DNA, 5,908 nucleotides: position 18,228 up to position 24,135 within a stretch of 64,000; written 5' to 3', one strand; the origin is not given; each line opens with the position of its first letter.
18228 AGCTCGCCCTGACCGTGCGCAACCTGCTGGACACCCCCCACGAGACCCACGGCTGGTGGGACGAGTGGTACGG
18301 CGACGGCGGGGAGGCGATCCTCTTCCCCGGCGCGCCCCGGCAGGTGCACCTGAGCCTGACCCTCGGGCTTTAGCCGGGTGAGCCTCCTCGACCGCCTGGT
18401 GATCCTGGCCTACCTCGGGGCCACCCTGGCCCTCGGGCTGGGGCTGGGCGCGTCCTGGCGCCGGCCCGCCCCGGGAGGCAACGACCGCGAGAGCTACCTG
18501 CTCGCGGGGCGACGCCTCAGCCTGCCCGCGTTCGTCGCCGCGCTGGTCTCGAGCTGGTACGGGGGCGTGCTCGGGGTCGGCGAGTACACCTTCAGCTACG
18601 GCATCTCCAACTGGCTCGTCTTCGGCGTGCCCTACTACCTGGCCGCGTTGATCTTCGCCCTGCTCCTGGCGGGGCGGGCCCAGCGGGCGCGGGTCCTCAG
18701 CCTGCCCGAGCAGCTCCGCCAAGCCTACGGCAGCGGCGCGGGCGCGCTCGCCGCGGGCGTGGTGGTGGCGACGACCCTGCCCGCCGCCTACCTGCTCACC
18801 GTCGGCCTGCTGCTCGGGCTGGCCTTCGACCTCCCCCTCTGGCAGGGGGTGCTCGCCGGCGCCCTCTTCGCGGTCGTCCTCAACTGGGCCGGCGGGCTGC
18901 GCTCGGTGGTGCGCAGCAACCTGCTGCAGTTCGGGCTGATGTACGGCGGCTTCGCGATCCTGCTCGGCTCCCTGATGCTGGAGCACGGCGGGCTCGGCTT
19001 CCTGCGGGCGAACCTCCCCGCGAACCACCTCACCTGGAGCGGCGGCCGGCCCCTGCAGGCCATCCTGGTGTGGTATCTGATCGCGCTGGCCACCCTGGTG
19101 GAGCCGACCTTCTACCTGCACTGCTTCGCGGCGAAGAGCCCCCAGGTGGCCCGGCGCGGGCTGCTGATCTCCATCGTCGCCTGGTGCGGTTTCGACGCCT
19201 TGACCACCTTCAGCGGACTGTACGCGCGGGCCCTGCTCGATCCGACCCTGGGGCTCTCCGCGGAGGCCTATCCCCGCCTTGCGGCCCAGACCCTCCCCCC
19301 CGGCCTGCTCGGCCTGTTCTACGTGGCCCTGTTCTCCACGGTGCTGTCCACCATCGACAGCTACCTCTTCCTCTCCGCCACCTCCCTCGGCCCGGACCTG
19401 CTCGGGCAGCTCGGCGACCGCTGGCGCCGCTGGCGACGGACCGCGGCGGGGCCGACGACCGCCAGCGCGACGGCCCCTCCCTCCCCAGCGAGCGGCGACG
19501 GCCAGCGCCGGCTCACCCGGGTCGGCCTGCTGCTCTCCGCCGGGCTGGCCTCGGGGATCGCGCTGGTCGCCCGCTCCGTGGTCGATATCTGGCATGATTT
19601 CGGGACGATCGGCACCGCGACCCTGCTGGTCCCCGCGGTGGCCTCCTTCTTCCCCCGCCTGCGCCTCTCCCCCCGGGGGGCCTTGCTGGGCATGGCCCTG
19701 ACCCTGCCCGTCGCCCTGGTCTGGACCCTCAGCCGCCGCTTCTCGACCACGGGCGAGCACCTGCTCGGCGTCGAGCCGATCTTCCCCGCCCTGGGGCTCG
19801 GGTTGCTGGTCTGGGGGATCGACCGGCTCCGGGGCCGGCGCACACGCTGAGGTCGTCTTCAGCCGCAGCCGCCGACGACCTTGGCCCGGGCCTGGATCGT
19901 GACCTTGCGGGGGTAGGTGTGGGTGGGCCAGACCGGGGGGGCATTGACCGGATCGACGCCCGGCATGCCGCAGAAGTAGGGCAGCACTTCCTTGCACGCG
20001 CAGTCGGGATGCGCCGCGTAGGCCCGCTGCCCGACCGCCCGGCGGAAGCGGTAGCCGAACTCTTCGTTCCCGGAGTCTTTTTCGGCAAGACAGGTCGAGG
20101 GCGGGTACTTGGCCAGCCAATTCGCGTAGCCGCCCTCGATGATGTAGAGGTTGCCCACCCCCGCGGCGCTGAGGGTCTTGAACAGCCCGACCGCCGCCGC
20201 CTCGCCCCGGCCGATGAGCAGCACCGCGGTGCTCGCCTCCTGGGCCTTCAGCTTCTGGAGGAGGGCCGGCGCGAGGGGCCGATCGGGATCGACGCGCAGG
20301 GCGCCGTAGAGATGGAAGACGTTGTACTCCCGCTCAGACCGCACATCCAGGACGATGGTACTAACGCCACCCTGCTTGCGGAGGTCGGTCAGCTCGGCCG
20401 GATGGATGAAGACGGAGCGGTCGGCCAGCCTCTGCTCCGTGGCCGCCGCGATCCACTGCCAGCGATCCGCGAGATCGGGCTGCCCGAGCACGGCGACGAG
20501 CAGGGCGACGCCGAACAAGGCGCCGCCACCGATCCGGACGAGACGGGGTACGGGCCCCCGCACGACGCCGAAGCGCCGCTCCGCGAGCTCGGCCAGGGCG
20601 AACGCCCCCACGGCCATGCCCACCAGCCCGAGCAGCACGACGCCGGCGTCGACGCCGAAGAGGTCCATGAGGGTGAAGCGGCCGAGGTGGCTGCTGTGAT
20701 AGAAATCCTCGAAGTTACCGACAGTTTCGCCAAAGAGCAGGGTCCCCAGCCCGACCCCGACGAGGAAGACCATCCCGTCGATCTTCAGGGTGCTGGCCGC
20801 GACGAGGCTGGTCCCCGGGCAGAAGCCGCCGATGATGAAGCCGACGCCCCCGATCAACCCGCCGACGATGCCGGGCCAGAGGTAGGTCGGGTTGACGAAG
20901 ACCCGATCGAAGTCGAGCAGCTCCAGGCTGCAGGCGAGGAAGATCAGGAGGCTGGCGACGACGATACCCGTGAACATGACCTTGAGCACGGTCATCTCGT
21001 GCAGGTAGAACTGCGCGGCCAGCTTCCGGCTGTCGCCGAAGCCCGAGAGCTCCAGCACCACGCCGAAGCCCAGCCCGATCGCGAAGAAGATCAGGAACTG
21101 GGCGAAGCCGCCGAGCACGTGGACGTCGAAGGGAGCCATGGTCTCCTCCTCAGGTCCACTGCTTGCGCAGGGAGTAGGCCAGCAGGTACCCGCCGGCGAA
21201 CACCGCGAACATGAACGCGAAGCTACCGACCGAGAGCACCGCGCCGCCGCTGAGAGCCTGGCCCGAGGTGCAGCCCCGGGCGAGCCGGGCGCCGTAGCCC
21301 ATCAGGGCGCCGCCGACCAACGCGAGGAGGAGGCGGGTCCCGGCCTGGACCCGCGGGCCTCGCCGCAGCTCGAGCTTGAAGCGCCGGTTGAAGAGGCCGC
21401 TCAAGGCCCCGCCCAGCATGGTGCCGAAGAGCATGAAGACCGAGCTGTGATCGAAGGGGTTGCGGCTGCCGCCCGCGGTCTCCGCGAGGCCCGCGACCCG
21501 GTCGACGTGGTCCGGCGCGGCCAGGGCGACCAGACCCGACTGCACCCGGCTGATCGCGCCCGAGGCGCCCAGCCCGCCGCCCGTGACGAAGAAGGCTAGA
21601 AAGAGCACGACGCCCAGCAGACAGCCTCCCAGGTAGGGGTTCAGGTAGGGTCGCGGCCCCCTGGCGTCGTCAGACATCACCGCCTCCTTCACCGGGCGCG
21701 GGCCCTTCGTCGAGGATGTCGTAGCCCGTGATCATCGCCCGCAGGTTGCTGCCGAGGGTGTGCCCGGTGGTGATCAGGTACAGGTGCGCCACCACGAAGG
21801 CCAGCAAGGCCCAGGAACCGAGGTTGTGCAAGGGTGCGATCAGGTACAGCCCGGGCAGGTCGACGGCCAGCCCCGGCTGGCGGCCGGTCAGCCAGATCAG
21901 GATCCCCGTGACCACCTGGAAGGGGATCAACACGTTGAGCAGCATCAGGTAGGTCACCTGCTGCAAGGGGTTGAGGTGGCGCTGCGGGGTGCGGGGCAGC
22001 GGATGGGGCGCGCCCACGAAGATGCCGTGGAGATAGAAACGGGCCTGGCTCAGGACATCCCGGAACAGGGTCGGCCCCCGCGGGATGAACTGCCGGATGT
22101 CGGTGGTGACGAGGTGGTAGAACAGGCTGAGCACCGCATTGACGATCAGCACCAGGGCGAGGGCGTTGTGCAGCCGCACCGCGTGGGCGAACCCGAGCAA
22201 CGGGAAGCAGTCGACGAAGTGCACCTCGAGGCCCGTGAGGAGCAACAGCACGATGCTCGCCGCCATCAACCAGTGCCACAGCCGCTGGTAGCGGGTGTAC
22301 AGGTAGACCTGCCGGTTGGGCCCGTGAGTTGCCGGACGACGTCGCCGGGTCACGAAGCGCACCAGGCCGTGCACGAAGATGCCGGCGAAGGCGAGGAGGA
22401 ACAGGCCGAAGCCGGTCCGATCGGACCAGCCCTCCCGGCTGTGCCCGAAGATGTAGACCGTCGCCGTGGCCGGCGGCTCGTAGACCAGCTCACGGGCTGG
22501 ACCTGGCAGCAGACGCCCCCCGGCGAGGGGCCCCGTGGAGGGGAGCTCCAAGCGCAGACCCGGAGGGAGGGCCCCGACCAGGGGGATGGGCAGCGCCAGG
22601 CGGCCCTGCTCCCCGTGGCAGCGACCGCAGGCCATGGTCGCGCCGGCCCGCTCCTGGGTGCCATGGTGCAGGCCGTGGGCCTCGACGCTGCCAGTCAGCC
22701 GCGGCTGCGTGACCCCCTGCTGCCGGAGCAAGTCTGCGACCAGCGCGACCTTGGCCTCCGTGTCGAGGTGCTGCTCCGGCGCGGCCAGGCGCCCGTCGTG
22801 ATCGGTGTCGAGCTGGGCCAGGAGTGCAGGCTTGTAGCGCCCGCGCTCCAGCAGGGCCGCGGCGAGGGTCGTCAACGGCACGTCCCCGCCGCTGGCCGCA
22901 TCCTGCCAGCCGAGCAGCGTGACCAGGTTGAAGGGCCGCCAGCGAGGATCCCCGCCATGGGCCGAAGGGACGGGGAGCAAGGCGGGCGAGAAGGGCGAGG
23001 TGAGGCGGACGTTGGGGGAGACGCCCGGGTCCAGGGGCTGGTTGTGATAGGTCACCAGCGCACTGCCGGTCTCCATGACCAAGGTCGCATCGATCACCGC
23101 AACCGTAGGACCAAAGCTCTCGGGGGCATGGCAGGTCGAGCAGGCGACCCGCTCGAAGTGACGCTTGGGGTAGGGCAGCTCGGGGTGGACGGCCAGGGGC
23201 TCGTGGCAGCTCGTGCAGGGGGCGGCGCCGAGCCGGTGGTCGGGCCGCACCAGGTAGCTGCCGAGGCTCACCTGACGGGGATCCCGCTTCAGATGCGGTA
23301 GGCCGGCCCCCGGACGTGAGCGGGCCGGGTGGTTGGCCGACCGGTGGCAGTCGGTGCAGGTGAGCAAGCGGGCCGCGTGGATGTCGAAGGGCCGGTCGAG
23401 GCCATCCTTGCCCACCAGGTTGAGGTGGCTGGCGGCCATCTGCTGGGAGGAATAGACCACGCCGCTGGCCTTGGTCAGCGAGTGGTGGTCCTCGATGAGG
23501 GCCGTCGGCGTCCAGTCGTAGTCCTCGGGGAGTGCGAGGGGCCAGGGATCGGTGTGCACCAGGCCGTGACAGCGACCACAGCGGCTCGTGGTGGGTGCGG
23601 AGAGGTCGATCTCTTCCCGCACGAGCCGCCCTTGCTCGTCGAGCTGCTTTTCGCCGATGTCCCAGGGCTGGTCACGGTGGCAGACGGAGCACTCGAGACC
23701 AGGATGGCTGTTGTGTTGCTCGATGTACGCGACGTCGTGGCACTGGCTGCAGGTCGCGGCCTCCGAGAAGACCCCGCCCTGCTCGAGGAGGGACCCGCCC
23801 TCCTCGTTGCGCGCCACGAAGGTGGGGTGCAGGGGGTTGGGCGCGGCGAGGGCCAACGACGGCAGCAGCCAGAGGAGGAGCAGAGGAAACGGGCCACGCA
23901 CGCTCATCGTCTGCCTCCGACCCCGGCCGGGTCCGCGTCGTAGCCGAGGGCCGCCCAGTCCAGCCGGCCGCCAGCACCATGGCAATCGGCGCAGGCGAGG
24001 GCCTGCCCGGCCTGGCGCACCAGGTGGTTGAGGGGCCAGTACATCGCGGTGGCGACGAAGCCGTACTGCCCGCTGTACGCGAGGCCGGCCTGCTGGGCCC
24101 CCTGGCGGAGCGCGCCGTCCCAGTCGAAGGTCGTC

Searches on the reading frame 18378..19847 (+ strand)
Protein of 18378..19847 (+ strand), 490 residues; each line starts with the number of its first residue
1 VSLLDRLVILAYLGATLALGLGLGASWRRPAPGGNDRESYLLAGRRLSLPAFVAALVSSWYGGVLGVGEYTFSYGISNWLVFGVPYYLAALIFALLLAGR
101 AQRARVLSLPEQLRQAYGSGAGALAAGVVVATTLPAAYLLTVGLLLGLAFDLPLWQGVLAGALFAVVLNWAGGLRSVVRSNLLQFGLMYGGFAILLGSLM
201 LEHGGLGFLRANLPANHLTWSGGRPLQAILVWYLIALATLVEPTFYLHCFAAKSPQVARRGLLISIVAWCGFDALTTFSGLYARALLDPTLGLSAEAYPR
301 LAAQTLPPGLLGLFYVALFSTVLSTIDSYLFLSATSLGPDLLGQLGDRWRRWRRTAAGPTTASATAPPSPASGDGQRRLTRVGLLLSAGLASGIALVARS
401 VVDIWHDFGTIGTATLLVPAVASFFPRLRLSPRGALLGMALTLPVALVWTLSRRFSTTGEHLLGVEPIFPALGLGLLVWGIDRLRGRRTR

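Call 18: search_protein_families(library=pfam, proteins=[window:18378-19847:+], max_evalue=0.001)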
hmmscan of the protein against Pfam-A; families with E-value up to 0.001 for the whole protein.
window:18378-19847:+ (490 aa): 1 family
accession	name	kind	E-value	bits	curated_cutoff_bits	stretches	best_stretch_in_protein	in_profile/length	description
PF00474.23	SSF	-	1.1e-21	77.7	22.8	1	40-341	1-324/406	Sodium:solute symporter family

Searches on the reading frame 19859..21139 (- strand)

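Call 18: search_protein_families(library=pfam, proteins=[window:19859-21139:-], max_evalue=0.001)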
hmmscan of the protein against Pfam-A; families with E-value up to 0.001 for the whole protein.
window:19859-21139:- (426 aa): 2 families
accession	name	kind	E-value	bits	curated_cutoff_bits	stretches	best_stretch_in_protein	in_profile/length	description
PF00581.25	Rhodanese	-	7.5e-11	42.8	22.2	1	247-343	2-101/102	Rhodanese-like domain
PF04143.19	Sulf_transp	-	1.3e-07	32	27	1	42-186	12-153/310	Sulphur transport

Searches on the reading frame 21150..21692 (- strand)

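Call 18: search_protein_families(library=pfam, proteins=[window:21150-21692:-], max_evalue=0.001)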
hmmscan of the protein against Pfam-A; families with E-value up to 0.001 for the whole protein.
window:21150-21692:- (180 aa): 1 family
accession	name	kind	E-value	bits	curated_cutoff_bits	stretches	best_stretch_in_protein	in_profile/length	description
PF04143.19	Sulf_transp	-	4.1e-21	76.3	27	1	17-169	177-309/310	Sulphur transport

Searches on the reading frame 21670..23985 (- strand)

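Call 16: search_protein_families(library=pfam, proteins=[window:21670-23985:-], max_evalue=0.001)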
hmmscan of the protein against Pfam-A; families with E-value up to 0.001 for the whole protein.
window:21670-23985:- (771 aa): 3 families
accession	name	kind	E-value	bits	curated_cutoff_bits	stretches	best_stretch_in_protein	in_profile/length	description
PF01292.26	Ni_hydr_CYTB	-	3.9e-26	92.3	30.1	1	563-754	2-179/179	Prokaryotic cytochrome b561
PF14522.11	Cytochrome_C7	-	1.7e-08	34.6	24.8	1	201-286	6-66/67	Cytochrome c7 and related cytochrome c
PF14537.11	Cytochrom_c3_2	-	3.8e-05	24.5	25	0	76-141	6-65/79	Cytochrome c3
